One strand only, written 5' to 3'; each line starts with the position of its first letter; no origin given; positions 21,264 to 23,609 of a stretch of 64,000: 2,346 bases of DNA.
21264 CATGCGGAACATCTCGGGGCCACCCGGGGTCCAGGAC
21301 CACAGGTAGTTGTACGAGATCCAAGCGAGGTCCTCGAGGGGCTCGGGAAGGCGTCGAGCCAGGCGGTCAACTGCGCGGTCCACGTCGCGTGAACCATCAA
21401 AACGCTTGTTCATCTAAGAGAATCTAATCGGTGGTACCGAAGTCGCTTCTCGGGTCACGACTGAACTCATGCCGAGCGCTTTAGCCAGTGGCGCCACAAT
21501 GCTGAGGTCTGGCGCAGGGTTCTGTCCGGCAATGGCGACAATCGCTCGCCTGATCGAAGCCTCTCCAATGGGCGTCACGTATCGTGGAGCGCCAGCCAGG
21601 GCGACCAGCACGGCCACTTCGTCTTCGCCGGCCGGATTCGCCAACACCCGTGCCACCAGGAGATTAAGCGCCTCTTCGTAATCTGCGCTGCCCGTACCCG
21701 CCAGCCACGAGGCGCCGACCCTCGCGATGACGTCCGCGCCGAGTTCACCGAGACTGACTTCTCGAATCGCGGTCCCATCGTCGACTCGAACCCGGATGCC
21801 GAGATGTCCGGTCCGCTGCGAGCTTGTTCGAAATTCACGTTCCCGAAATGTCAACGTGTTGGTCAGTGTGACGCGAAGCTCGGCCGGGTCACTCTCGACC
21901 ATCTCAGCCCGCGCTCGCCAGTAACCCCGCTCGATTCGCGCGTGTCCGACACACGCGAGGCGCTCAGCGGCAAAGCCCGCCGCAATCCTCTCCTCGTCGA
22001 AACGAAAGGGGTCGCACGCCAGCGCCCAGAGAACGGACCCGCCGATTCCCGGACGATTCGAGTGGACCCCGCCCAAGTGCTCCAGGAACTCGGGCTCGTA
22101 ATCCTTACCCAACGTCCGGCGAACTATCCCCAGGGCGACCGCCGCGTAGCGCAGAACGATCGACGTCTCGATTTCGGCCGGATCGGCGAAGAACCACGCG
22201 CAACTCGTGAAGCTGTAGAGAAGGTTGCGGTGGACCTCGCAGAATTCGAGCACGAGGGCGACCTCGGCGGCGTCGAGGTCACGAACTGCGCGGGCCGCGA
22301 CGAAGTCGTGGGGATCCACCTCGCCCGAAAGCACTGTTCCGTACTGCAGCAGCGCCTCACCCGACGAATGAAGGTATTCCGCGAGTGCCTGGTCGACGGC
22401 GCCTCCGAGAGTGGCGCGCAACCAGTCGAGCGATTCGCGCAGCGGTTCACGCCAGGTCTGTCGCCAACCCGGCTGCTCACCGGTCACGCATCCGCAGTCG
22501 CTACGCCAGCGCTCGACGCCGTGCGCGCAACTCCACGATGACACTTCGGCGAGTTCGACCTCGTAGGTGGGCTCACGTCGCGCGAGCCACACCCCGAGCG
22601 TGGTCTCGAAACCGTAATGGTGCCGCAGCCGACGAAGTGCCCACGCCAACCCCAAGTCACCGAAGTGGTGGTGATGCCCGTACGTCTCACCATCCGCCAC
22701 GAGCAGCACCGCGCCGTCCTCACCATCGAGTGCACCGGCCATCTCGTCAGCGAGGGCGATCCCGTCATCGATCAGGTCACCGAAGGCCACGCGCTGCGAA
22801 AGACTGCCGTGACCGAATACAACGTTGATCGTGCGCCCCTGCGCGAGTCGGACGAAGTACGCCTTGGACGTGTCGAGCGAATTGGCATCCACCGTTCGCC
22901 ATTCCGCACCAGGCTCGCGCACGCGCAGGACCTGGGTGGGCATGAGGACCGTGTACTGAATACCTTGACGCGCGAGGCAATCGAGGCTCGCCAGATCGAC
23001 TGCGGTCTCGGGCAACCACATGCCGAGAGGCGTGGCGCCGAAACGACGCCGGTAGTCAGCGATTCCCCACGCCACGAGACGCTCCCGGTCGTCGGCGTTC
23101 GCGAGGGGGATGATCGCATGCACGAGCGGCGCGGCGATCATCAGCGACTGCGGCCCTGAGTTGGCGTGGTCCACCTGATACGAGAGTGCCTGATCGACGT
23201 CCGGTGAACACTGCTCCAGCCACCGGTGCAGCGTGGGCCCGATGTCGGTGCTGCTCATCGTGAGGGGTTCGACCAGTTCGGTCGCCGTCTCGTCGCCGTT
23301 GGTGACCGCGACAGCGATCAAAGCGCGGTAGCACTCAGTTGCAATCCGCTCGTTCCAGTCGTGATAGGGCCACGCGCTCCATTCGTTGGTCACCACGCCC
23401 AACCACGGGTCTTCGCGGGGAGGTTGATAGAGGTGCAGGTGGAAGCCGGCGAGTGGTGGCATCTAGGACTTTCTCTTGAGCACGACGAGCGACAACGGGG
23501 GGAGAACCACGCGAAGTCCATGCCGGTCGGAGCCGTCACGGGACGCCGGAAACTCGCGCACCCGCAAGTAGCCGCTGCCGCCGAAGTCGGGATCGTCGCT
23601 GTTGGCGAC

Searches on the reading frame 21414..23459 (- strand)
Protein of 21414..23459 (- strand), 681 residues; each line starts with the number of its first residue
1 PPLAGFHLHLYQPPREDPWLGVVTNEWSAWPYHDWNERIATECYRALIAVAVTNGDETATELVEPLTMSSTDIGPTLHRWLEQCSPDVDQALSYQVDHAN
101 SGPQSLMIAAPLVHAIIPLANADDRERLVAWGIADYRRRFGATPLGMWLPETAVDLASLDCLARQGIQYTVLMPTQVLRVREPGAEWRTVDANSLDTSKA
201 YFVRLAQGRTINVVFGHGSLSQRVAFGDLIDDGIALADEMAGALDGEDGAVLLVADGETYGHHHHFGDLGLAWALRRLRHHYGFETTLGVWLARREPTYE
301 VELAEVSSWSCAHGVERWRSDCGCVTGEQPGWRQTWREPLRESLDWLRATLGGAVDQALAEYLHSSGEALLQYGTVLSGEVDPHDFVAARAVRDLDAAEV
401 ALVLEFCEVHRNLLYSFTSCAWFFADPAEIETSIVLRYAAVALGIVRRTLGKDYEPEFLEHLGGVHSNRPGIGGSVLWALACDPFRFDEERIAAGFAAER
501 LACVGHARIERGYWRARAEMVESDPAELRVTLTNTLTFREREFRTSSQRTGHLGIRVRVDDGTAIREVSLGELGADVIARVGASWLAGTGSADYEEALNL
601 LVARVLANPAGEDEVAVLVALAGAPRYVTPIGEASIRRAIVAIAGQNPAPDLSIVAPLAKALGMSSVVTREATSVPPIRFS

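Call 61: search_protein_families(library=pfam, proteins=[window:21414-23459:-], max_evalue=0.00001)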
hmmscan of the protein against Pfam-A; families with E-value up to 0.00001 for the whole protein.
window:21414-23459:- (681 aa): 2 families
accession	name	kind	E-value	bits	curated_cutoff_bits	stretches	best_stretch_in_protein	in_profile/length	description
PF12055.13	DUF3536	-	1.4e-34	120.2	25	1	332-502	1-174/284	Domain of unknown function (DUF3536)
PF03065.20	Glyco_hydro_57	-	5.6e-15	55.9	21.2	1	107-282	105-268/291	Glycosyl hydrolase family 57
